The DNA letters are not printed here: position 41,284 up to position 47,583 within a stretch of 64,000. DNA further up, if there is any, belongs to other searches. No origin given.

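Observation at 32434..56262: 7942-aa autotransporter whose passenger is built from Calx-beta/Ig-like repeats rather than a beta-helix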

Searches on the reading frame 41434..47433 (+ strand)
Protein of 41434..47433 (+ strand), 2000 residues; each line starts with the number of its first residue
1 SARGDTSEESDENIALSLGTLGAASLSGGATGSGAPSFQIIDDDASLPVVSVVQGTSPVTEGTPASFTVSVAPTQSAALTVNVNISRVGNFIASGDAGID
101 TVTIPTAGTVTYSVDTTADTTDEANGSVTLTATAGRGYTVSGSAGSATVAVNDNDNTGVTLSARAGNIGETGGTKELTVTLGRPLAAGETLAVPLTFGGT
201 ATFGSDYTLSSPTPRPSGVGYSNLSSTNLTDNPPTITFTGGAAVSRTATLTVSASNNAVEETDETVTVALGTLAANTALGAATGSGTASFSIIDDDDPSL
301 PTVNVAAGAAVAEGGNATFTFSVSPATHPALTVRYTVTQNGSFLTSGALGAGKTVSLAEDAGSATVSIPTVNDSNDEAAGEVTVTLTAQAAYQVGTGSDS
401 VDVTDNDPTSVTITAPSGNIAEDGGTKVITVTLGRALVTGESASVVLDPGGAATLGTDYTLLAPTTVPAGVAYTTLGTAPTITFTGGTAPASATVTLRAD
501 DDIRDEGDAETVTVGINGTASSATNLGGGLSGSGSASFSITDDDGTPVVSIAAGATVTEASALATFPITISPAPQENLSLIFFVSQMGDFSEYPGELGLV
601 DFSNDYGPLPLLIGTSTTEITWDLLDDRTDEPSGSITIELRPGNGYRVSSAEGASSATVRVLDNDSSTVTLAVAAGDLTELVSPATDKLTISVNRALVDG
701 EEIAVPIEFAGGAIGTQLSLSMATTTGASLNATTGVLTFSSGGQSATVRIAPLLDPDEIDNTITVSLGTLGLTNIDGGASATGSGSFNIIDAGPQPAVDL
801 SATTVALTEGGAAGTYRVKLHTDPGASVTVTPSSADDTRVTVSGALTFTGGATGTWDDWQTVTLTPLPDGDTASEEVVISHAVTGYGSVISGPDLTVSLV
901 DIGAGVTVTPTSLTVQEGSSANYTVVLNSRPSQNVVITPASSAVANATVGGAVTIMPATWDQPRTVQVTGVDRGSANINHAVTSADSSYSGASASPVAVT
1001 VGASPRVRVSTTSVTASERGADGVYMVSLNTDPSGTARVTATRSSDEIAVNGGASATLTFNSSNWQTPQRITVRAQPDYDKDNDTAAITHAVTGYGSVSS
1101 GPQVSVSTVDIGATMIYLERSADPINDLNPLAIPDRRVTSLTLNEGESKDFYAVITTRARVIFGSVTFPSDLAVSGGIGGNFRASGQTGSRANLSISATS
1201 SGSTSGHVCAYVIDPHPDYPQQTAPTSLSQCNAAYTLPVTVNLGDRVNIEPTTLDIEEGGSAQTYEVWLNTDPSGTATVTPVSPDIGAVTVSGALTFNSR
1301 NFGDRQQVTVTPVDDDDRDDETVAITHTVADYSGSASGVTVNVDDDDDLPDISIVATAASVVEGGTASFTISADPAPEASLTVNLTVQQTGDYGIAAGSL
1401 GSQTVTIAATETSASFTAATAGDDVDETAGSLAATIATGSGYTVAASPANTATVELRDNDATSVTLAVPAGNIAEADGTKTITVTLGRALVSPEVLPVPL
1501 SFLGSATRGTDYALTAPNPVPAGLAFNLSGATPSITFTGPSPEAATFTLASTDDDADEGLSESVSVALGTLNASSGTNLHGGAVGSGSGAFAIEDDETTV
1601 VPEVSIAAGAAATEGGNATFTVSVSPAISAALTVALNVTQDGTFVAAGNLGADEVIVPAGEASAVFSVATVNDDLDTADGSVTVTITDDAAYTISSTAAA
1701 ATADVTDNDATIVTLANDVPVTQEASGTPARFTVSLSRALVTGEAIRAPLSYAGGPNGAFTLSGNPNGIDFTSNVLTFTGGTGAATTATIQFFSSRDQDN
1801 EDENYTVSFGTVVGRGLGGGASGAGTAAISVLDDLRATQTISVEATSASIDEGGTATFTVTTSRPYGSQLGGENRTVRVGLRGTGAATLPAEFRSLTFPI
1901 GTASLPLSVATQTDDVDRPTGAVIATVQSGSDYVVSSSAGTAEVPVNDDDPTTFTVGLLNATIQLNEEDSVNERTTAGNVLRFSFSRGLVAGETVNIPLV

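Call 14: search_protein_families(library=pfam, proteins=[window:41434-47433:+], max_evalue=0.1)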
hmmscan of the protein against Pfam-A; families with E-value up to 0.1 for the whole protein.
window:41434-47433:+ (2000 aa): 3 families
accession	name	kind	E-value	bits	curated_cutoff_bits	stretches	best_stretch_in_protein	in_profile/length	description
PF03160.20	Calx-beta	-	3.6e-07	30.7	27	0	1458-1515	1-59/119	Calx-beta domain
PF17766.7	fn3_6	-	9.5e-07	29.4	26.4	1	1226-1274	26-74/99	Fibronectin type-III domain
PF25020.1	TTR_TEN1-4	-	0.092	13.1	27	0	1014-1071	14-70/86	Teneurin TTR-like domain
